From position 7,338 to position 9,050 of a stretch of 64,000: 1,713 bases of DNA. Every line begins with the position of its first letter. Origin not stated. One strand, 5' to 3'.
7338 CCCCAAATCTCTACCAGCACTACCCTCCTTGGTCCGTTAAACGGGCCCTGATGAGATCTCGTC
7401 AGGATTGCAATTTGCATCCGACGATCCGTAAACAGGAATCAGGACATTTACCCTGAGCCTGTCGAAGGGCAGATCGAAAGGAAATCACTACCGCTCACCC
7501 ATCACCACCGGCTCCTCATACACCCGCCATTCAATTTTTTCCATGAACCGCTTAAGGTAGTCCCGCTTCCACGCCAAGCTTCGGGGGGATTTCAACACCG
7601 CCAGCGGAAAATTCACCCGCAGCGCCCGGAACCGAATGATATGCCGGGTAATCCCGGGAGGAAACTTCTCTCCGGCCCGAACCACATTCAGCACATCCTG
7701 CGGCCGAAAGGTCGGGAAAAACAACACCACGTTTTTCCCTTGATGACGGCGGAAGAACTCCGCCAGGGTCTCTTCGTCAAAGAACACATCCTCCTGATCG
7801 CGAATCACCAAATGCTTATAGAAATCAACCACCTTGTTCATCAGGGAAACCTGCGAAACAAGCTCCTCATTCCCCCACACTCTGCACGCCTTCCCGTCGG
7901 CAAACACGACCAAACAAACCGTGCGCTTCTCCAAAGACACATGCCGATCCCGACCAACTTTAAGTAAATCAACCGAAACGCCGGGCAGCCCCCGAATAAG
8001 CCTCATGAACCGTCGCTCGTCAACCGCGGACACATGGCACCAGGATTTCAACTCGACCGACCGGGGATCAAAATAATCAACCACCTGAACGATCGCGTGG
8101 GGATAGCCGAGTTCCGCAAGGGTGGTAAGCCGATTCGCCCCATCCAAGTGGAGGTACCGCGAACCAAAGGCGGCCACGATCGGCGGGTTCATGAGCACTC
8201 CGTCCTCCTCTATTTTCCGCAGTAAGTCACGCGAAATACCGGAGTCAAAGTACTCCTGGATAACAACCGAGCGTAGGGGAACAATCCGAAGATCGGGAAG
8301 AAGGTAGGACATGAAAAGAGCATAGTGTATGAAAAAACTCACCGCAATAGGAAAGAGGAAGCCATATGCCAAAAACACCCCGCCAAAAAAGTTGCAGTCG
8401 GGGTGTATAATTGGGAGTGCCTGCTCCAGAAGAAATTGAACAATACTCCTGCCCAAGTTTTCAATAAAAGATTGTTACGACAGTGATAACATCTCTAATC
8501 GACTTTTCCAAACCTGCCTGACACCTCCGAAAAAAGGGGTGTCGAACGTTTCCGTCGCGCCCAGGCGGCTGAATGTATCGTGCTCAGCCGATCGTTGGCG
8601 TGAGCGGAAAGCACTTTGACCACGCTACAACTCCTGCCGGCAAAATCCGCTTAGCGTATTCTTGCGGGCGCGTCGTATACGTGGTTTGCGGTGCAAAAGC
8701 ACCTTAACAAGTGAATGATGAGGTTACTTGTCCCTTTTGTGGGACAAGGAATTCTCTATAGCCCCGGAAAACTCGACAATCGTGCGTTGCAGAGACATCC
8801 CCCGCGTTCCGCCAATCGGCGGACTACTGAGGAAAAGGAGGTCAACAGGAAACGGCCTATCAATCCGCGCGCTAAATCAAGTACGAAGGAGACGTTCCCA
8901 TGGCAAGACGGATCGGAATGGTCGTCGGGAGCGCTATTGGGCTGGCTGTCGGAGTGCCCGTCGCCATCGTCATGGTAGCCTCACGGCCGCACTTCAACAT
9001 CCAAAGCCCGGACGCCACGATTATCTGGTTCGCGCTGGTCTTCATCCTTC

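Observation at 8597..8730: Third copy of the 65-nt element, with extended similarity to the flank of copy B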

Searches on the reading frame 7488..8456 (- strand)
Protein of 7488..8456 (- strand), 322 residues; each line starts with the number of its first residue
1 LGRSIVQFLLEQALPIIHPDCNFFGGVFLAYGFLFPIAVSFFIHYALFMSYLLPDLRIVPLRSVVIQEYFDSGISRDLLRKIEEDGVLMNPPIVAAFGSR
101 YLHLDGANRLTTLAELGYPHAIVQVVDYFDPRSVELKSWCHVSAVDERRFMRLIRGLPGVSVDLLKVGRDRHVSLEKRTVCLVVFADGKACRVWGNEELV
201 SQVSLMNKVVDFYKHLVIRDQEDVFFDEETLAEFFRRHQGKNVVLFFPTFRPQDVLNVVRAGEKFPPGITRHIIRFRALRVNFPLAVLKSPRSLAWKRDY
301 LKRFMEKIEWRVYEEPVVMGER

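Call 14: search_protein_families(library=pfam, proteins=[window:7488-8456:-], max_evalue=0.01)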
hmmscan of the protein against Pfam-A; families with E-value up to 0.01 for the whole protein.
window:7488-8456:- (322 aa): 0 families

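Call 36: find_homologous_proteins(query=window:7488-8456:-)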
Query window:7488-8456:- (322 aa): 149 proteins with E <= 0.001 among 2296 candidates; the best 120 are listed.
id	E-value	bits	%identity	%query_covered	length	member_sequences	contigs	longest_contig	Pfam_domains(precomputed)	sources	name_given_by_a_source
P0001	1.6e-214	729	100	100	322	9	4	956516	-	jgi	-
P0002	9.4e-110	385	63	84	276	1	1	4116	-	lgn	-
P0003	8.7e-108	378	65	82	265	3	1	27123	-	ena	-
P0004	2.0e-107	377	62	84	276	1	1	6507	-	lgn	-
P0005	6.6e-55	204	43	83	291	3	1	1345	-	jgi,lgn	-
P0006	9.0e-54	201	42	83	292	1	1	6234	-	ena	-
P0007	9.5e-54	201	42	83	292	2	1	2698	-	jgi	jgi:hypothetical protein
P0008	5.8e-53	198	43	83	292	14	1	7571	-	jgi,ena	-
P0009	1.2e-52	197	43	83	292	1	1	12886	-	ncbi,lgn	ncbi:MAG: hypothetical protein WBW48_16120 [Anaerolineae bacterium]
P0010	1.6e-52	197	41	83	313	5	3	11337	-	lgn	-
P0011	3.6e-52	195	42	83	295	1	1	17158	-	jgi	jgi:hypothetical protein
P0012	7.3e-52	194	41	83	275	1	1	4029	-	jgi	jgi:hypothetical protein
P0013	2.0e-51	193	40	83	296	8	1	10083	-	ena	-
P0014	7.0e-51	191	37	83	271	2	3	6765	-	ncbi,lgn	-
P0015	3.7e-50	189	41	83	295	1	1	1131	-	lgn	-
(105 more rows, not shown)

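Call 37: find_encoding_contigs(protein=P0003, flank=10000, max_places=4)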
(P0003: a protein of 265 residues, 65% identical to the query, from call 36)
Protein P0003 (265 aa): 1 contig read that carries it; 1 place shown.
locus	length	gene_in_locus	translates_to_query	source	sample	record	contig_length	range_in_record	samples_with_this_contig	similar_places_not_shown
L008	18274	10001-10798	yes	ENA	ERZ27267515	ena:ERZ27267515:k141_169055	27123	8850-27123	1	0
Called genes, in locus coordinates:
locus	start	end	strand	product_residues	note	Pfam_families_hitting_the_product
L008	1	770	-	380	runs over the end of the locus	PF13439:Glyco_transf_4, PF13579:Glyco_trans_4_4, PF20706:GT4-conflict, PF00534:Glycos_transf_1, PF13692:Glyco_trans_1_4, PF13524:Glyco_trans_1_2 (weak)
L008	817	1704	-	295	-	PF00535:Glycos_transf_2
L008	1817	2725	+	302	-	PF14402:7TM_transglut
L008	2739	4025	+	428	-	PF14397:ATPgrasp_ST, PF02655:ATP-grasp_3 (faint), PF08443:RimK (faint), PF05618:RimB-like (faint)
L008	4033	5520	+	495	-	-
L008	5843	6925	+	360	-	PF03054:tRNA_Me_trans, PF20259:tRNA_Me_trans_M, PF20258:tRNA_Me_trans_C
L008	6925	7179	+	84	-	-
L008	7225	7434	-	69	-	-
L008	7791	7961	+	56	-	-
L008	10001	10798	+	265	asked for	-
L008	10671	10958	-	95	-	-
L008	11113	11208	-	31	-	-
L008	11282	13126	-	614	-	-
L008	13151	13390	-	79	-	-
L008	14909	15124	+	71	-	-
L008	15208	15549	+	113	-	-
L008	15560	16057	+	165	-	-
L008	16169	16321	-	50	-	-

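Call 38: find_encoding_contigs(protein=P0004, flank=10000, max_places=4)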
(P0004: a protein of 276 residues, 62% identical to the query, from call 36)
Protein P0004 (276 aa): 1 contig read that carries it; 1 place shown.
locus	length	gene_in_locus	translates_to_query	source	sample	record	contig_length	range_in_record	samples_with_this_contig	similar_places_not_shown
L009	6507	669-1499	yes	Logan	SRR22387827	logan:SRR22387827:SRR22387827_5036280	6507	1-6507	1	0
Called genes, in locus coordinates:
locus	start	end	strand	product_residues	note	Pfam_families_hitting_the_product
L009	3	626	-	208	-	?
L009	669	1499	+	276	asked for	-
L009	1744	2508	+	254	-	PF20803:PaaX_M, PF08223:PaaX_C (weak)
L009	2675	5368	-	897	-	-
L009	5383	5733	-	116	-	-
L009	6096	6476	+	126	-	-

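Call 79: find_encoding_contigs(protein=P0001, flank=7000, max_places=5)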
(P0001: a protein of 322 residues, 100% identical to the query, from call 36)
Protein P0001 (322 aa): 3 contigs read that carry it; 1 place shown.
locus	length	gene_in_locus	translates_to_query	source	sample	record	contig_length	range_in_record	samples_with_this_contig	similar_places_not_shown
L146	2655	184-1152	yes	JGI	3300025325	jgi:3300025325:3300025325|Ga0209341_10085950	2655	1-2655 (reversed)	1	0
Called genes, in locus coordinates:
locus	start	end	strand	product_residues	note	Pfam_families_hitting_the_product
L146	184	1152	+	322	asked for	-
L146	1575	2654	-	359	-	?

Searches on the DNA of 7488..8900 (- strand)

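Call 12: search_rna_families(source=window, start=8450, end=8900, threshold=evalue, max_evalue=10, show_alignments=3)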
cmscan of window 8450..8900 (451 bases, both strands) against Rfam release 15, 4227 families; matches with E-value up to 10: 3.
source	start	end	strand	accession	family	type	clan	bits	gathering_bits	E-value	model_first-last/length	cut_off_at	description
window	8532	8562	-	RF00489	ctRNA_p42d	Gene; antisense;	-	15.9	50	1.5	5-39/46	no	ctRNA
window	8523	8616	-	RF03033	NLPC-P60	Cis-reg;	-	15.2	53.7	4.9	1-96/96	no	NLPC-P60 RNA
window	8709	8757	+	RF00339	snoR60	Gene; snRNA; snoRNA; CD-box;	CL00074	13.5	40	9.8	1-72/72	no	Small nucleolar RNA snoR60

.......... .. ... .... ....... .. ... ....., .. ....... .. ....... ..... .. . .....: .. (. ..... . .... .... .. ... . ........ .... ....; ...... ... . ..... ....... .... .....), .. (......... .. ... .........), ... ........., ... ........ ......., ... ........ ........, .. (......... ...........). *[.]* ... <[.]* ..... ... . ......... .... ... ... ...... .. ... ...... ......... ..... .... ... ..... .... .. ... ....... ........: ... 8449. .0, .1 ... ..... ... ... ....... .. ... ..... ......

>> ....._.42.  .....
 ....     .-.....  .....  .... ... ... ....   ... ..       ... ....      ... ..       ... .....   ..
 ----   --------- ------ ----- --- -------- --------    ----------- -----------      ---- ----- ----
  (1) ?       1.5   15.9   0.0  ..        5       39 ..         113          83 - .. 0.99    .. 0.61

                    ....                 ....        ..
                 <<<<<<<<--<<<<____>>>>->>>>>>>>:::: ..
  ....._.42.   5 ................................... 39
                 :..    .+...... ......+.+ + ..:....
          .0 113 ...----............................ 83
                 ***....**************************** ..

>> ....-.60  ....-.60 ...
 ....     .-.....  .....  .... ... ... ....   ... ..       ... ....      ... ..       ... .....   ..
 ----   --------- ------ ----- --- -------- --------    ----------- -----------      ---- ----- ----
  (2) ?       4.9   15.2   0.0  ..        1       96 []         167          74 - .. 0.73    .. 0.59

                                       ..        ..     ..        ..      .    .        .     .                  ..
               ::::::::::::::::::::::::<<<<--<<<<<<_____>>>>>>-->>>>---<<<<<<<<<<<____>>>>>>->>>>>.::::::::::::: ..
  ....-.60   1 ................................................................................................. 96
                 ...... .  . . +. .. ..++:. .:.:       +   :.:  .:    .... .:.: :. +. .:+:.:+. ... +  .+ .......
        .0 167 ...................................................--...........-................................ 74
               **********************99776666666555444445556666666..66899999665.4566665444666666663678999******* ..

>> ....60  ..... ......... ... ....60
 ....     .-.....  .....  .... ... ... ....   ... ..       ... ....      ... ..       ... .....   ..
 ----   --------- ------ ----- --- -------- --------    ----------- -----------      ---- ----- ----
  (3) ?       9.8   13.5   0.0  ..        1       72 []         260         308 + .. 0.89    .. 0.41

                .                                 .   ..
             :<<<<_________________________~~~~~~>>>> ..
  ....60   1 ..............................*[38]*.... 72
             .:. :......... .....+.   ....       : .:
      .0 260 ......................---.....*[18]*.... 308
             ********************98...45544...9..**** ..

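Call 40: search_rna_families(sources=[L008, L009], threshold=gathering)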
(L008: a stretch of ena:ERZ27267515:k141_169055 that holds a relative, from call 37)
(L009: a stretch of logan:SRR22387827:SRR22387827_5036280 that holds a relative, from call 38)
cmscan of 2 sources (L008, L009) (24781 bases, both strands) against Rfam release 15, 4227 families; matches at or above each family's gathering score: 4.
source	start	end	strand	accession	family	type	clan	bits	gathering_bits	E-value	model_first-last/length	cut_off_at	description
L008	8255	9760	+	RF00177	SSU_rRNA_bacteria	Gene; rRNA;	CL00111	1417.9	50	0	1-1533/1533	no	Bacterial small subunit ribosomal RNA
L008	16713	18274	+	RF02541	LSU_rRNA_bacteria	Gene; rRNA;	CL00112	1190.7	50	0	1-1440/2925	3'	Bacterial large subunit ribosomal RNA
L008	14627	14700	+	RF00005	tRNA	Gene; tRNA;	CL00001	70.5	29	9e-14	1-71/71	no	tRNA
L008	16408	16479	+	RF00005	tRNA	Gene; tRNA;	CL00001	69.5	29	1.7e-13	1-71/71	no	tRNA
